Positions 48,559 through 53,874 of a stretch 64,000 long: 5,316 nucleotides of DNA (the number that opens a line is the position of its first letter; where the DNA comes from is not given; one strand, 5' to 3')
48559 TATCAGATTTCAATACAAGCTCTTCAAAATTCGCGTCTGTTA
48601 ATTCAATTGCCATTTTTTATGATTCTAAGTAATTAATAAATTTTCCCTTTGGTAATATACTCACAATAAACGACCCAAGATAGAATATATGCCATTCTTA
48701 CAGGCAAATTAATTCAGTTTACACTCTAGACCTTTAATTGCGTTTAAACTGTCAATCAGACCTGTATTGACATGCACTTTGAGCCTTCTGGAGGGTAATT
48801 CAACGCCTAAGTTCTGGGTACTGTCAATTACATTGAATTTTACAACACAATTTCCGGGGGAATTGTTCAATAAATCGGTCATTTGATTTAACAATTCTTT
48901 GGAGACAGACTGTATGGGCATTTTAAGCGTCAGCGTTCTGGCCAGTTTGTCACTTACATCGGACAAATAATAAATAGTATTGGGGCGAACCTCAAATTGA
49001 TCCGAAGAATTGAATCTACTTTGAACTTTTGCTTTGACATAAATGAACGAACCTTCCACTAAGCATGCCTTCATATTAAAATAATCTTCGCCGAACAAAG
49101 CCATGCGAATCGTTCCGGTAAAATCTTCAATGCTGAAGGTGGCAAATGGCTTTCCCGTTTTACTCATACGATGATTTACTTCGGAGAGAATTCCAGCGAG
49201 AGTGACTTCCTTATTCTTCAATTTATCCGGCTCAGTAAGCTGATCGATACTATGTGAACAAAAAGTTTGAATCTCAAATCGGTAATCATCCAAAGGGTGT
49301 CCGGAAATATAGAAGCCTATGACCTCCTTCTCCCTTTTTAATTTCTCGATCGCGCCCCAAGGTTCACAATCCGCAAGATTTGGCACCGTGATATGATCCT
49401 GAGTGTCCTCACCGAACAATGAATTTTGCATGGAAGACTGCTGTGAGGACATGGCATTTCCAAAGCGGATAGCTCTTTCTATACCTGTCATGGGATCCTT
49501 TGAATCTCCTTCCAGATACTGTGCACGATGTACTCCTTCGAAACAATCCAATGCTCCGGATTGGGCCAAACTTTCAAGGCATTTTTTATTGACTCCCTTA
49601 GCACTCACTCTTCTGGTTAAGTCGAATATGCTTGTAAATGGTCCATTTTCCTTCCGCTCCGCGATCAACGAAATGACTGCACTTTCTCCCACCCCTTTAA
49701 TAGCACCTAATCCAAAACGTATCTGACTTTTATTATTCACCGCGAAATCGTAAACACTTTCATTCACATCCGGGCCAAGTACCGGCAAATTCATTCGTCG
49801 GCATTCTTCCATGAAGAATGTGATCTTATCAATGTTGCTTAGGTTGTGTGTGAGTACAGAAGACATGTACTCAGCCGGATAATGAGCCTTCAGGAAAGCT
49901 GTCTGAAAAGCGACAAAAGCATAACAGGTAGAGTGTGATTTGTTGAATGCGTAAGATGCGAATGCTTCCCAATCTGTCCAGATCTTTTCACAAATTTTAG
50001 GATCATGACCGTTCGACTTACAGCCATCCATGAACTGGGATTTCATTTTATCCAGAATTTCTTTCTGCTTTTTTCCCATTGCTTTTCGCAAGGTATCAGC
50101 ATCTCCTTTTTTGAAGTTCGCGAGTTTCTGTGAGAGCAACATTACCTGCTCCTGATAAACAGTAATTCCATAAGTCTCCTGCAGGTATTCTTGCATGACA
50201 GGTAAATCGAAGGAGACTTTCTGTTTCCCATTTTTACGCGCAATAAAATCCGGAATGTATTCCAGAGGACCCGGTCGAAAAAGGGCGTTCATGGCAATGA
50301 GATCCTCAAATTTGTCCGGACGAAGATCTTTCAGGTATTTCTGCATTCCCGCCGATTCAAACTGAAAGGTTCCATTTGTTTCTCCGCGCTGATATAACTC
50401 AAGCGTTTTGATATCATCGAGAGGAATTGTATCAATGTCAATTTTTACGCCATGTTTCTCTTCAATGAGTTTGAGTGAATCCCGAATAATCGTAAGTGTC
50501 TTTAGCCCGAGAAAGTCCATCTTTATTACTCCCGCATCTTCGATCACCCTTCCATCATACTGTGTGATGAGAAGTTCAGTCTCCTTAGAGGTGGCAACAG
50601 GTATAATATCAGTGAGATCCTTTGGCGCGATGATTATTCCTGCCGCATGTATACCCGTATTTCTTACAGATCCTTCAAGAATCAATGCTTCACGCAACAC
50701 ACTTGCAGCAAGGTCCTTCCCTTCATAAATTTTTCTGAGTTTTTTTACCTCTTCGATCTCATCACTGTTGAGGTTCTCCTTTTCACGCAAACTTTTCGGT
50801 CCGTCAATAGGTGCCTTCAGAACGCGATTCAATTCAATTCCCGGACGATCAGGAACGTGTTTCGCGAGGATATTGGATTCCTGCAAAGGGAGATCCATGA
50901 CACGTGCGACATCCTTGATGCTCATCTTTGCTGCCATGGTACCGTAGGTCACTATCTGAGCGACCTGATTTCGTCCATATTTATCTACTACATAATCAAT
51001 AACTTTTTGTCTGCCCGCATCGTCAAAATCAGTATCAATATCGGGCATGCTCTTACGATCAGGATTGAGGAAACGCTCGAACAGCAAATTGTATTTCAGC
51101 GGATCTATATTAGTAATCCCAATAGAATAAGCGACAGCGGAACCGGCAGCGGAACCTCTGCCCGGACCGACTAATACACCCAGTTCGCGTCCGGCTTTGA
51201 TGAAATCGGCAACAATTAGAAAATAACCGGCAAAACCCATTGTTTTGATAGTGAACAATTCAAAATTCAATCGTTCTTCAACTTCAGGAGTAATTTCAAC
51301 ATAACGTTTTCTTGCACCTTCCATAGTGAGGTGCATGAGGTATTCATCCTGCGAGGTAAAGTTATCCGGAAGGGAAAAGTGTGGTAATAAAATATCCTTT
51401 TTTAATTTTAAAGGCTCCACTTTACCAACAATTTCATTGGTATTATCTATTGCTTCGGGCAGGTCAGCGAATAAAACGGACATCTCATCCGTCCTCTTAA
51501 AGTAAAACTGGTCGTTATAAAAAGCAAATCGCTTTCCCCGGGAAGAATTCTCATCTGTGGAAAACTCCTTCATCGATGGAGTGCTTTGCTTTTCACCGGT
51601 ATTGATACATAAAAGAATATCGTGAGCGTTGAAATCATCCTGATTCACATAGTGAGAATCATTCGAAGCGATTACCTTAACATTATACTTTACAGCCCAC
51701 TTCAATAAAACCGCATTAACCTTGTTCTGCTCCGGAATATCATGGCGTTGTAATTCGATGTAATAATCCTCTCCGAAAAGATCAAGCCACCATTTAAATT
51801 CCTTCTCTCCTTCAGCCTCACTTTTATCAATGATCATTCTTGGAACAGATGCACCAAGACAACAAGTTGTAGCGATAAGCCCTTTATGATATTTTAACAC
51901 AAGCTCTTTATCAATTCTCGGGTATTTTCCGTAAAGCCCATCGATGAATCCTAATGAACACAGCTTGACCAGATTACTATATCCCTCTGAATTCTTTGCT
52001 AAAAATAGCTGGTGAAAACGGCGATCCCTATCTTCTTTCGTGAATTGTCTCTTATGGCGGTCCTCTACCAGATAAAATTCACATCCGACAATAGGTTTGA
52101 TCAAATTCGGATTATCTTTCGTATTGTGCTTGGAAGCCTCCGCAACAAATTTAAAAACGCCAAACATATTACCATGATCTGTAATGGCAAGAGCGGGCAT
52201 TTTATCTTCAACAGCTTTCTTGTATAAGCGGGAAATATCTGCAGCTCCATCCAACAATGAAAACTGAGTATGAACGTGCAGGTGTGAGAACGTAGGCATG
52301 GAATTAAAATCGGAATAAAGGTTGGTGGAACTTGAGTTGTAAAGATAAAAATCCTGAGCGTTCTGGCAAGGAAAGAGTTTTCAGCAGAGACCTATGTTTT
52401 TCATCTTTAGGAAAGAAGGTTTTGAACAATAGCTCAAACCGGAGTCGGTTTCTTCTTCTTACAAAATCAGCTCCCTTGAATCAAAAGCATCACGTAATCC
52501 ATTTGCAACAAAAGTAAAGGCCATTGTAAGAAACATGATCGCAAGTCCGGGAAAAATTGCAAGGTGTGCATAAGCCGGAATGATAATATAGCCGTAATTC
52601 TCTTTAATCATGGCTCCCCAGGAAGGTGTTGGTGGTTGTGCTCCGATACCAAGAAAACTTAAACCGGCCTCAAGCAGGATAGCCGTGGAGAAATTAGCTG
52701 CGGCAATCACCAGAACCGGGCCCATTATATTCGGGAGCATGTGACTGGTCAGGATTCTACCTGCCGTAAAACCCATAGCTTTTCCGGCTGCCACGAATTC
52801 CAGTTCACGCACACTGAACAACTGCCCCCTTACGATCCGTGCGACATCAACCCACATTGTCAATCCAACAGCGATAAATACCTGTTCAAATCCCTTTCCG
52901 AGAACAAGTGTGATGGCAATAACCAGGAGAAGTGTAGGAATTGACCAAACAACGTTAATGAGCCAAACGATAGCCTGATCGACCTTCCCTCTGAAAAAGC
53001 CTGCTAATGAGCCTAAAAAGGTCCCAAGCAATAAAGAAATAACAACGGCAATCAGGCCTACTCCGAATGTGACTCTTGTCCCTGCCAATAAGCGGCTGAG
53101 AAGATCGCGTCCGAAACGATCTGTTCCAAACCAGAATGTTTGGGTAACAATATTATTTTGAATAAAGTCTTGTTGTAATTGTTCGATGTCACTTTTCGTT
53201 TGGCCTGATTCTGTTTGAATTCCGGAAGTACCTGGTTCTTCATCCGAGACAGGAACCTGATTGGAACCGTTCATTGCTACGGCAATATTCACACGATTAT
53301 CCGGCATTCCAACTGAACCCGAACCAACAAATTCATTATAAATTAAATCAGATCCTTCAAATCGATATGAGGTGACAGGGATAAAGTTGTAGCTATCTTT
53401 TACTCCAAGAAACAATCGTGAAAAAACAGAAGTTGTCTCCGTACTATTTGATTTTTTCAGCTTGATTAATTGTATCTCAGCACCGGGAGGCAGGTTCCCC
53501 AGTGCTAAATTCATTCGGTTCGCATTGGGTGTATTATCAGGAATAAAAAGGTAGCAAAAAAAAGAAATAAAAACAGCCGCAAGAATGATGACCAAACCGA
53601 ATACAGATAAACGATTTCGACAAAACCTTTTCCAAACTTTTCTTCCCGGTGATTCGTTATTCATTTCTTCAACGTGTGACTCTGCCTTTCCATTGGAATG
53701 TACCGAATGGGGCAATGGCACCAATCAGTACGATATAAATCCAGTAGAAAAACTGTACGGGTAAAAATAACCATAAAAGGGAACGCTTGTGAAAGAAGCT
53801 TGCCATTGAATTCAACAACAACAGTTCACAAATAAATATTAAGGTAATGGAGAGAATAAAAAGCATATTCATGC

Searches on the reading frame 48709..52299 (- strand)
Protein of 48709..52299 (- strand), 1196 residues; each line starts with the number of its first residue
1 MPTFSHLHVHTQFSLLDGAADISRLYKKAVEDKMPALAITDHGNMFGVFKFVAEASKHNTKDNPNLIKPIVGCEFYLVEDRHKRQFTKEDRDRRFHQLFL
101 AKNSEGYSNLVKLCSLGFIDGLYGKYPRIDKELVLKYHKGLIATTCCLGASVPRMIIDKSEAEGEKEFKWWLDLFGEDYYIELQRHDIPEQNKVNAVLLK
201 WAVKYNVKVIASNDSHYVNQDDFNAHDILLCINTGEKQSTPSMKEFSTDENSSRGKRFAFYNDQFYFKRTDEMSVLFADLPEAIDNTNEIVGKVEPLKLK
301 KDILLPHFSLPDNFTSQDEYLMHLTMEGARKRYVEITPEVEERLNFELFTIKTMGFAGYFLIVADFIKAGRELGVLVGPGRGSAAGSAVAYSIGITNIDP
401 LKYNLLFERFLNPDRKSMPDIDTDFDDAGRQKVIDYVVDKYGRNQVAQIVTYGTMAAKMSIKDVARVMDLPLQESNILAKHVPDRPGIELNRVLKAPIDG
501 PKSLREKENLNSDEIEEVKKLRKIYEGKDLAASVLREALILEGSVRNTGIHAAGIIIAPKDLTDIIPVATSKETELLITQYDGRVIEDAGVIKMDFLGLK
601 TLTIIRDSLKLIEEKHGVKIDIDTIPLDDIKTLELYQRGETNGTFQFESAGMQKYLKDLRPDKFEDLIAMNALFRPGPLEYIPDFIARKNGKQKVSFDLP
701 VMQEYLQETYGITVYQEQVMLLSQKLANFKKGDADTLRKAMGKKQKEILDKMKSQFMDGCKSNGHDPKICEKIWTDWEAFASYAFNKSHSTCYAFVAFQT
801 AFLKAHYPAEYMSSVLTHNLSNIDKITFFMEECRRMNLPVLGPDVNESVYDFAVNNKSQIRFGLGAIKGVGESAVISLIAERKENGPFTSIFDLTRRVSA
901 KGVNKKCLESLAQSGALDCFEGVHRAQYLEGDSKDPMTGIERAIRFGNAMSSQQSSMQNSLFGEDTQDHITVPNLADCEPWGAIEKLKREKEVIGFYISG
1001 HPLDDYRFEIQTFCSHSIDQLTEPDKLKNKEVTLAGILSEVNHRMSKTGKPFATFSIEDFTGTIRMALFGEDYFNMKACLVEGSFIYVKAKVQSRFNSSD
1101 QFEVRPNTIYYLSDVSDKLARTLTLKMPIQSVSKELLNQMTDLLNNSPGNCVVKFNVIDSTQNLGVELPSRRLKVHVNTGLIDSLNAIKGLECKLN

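Call 15: search_protein_families(library=pfam, proteins=[window:48709-52299:-], max_evalue=0.001)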
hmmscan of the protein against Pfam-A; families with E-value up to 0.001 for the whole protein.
window:48709-52299:- (1196 aa): 6 families
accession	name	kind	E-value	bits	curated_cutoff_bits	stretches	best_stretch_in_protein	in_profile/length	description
PF07733.18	DNA_pol3_alpha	-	4.3e-91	305.6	23.9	1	319-598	1-260/260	Bacterial DNA polymerase III alpha NTPase domain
PF17657.6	DNA_pol3_finger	-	2.7e-60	202.9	22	1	601-764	1-166/166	Bacterial DNA polymerase III alpha subunit finger domain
PF02811.25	PHP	-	1.6e-49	168.8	26.4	1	6-186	1-164/164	PHP domain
PF14579.12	HHH_6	-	1.7e-29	102.3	25.6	1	838-927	2-89/90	Helix-hairpin-helix motif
PF01336.31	tRNA_anti-codon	-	2.8e-10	40.4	27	1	1032-1109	1-72/75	OB-fold nucleic acid binding domain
PF22379.2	MCM10_OB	-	0.00049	20.3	27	0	1018-1077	32-94/130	MCM10 OB-fold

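Call 32: find_homologous_proteins(query=window:48709-52299:-, max_evalue=1e-50)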
Query window:48709-52299:- (1196 aa): 8000 proteins with E <= 1e-50 among 8000 candidates; the best 120 are listed.
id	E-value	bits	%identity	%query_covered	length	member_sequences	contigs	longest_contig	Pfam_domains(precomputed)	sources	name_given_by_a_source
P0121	0.0e+0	2739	100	100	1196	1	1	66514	PF02811.27,PF14579.13,PF01336.32,PF17657.7,PF07733.19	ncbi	-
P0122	0.0e+0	2561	92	100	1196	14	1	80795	PF02811.27,PF14579.13,PF01336.32,PF17657.7,PF07733.19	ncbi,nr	ncbi:MAG: DNA polymerase III subunit alpha [Bacteroidetes bacterium]|nr:MAG: DNA polymerase III subu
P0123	0.0e+0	2278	80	100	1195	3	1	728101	PF02811.27,PF14579.13,PF01336.32,PF17657.7,PF07733.19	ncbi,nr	ncbi:MAG: DNA polymerase III subunit alpha [Bacteroidetes bacterium]|nr:DNA polymerase III subunit a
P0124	0.0e+0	2270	80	100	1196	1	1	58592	PF02811.27,PF14579.13,PF01336.32,PF17657.7,PF07733.19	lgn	-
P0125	0.0e+0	2258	79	100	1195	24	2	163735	PF02811.27,PF14579.13,PF01336.32,PF17657.7,PF07733.19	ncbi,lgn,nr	ncbi:MAG: DNA polymerase III subunit alpha [Bacteroidetes bacterium]|nr:DNA polymerase III subunit a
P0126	0.0e+0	2236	80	100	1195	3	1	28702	PF02811.27,PF14579.13,PF01336.32,PF17657.7,PF07733.19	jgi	-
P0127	0.0e+0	2228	80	98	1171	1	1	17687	PF02811.27,PF14579.13,PF01336.32,PF17657.7,PF07733.19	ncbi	-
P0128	0.0e+0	2202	78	100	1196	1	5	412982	PF02811.27,PF14579.13,PF01336.32,PF17657.7,PF07733.19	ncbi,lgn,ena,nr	ncbi:MAG: DNA polymerase III subunit alpha [Bacteroidetes bacterium]|nr:MAG: DNA polymerase III subu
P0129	0.0e+0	2189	78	100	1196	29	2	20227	PF02811.27,PF14579.13,PF01336.32,PF17657.7,PF07733.19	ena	-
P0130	0.0e+0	2184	77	100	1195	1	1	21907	PF02811.27,PF14579.13,PF17657.7,PF07733.19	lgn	-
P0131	0.0e+0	2166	77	100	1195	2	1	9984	PF02811.27,PF14579.13,PF01336.32,PF17657.7,PF07733.19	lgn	-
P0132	0.0e+0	2164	77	100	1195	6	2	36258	PF02811.27,PF14579.13,PF01336.32,PF17657.7,PF07733.19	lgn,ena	-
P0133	0.0e+0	2132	76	100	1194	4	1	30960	PF02811.27,PF14579.13,PF01336.32,PF17657.7,PF07733.19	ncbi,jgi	ncbi:MAG: hypothetical protein RL213_2151 [Bacteroidota bacterium]|jgi:DNA polymerase-3 subunit alph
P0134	0.0e+0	2084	74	100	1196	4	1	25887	PF02811.27,PF14579.13,PF01336.32,PF17657.7,PF07733.19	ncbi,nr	ncbi:MAG: DNA polymerase III subunit alpha [Bacteroidia bacterium]|nr:DNA polymerase III subunit alp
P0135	0.0e+0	2078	74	99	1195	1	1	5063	PF02811.27,PF14579.13,PF01336.32,PF17657.7,PF07733.19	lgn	-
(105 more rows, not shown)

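Call 33: find_encoding_contigs(protein=P0121, flank=500, max_places=2)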
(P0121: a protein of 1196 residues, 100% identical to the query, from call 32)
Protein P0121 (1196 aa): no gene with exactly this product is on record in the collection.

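Call 34: find_encoding_contigs(protein=P0122, flank=500, max_places=1)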
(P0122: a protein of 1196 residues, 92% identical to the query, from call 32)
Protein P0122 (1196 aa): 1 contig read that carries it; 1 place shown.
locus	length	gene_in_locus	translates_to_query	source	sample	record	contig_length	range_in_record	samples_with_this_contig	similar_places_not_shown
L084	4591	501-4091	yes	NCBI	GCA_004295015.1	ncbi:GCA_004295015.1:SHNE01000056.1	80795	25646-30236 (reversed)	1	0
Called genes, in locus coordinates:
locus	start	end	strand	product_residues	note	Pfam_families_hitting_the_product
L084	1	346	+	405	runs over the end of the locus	PF12911:OppC_N, PF00528:BPD_transp_1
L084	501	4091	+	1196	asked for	PF02811:PHP, PF07733:DNA_pol3_alpha, PF17657:DNA_pol3_finger, PF14579:HHH_6, PF01336:tRNA_anti-codon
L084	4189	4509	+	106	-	PF00085:Thioredoxin, PF04756:OST3_OST6 (weak), PF08534:Redoxin (faint), PF13098:Thioredoxin_2, PF13905:Thioredoxin_8 (faint)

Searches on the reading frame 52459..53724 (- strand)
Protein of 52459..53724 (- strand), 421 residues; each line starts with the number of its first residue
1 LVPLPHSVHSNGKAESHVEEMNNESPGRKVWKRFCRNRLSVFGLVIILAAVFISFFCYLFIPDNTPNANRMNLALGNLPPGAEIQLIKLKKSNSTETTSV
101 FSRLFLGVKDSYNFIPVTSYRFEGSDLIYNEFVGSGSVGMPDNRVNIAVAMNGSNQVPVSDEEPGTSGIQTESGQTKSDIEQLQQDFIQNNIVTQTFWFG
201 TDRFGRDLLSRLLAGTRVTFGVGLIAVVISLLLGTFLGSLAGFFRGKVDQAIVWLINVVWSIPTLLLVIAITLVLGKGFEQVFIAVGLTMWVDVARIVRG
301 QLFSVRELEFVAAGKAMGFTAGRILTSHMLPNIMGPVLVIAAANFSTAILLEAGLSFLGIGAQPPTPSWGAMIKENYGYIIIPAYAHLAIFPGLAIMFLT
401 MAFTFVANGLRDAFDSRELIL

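Call 15: search_protein_families(library=pfam, proteins=[window:52459-53724:-], max_evalue=0.001)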
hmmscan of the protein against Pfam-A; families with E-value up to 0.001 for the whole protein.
window:52459-53724:- (421 aa): 2 families
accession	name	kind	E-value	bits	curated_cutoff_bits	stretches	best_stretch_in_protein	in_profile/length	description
PF00528.27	BPD_transp_1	-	6.4e-26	91.6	26.4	1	234-417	1-181/184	Binding-protein-dependent transport system inner membrane component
PF12911.12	OppC_N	-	8.7e-11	42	23.9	1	25-80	1-53/53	N-terminal TM domain of oligopeptide transport permease C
